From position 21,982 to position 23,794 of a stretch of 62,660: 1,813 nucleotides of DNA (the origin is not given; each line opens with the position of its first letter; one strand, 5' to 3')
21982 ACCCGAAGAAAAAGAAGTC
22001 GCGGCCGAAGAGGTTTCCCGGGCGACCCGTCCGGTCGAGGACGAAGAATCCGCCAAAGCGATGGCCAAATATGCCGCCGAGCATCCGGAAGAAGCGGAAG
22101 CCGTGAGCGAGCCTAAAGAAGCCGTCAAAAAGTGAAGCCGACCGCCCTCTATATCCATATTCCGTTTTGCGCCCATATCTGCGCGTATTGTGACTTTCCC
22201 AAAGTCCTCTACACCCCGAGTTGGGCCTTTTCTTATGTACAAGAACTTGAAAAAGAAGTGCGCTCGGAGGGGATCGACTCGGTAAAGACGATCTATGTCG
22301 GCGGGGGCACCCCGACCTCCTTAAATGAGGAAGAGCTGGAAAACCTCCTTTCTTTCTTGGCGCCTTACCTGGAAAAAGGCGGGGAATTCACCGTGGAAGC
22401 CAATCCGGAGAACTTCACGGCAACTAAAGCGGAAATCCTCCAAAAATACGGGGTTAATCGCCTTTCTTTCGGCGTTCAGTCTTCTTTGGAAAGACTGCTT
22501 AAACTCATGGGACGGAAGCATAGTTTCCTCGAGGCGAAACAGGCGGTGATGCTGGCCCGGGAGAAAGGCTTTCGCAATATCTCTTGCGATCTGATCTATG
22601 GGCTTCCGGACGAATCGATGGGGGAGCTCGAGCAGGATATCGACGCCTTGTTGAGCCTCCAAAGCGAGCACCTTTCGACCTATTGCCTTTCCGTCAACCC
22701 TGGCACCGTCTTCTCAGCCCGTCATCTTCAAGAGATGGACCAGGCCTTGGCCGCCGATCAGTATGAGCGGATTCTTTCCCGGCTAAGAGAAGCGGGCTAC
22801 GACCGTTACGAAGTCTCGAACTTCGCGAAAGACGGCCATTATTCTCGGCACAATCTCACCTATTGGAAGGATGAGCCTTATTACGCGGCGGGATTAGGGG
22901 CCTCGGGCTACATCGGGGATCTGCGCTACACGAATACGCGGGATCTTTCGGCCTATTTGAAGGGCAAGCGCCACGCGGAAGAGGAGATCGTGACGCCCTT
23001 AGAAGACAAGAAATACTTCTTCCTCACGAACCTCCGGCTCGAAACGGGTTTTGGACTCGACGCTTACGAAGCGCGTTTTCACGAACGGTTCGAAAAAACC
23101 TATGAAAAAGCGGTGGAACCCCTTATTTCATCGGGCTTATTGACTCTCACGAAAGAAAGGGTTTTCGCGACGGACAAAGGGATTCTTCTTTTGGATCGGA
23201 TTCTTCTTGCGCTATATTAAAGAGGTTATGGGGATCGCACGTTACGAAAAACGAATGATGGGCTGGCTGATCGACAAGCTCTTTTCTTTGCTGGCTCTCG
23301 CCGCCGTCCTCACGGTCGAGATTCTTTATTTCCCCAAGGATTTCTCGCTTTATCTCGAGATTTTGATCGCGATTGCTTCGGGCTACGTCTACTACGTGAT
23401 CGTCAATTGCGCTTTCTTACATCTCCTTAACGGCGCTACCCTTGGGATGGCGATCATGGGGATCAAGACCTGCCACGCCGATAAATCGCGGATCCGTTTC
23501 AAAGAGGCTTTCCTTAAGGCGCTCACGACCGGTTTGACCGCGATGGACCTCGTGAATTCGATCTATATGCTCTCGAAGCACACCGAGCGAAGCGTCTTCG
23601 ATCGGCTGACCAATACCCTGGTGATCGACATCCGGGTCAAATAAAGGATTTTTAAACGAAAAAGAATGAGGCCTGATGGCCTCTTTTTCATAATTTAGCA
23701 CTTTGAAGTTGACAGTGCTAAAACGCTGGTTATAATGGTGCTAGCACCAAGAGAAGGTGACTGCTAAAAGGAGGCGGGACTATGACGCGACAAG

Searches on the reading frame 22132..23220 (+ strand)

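Call 28: search_protein_families(library=pfam, max_evalue=0.00001, proteins=[window:22132-23220:+])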
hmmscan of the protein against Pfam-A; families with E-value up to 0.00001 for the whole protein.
window:22132-23220:+ (362 aa): 2 families
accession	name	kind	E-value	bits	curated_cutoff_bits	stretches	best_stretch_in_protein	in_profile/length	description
PF04055.27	Radical_SAM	-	1e-31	110.8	29.5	1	7-172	1-165/166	Radical SAM superfamily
PF06969.22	HemN_C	-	2e-11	44.2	24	1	296-353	10-67/67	HemN C-terminal domain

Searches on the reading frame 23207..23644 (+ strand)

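Call 28: search_protein_families(library=pfam, max_evalue=0.00001, proteins=[window:23207-23644:+])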
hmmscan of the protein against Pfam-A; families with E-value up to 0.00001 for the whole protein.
window:23207-23644:+ (145 aa): 1 family
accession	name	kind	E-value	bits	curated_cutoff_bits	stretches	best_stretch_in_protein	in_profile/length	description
PF06271.18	RDD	-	4.5e-10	40.4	24.1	1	14-136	5-137/137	RDD family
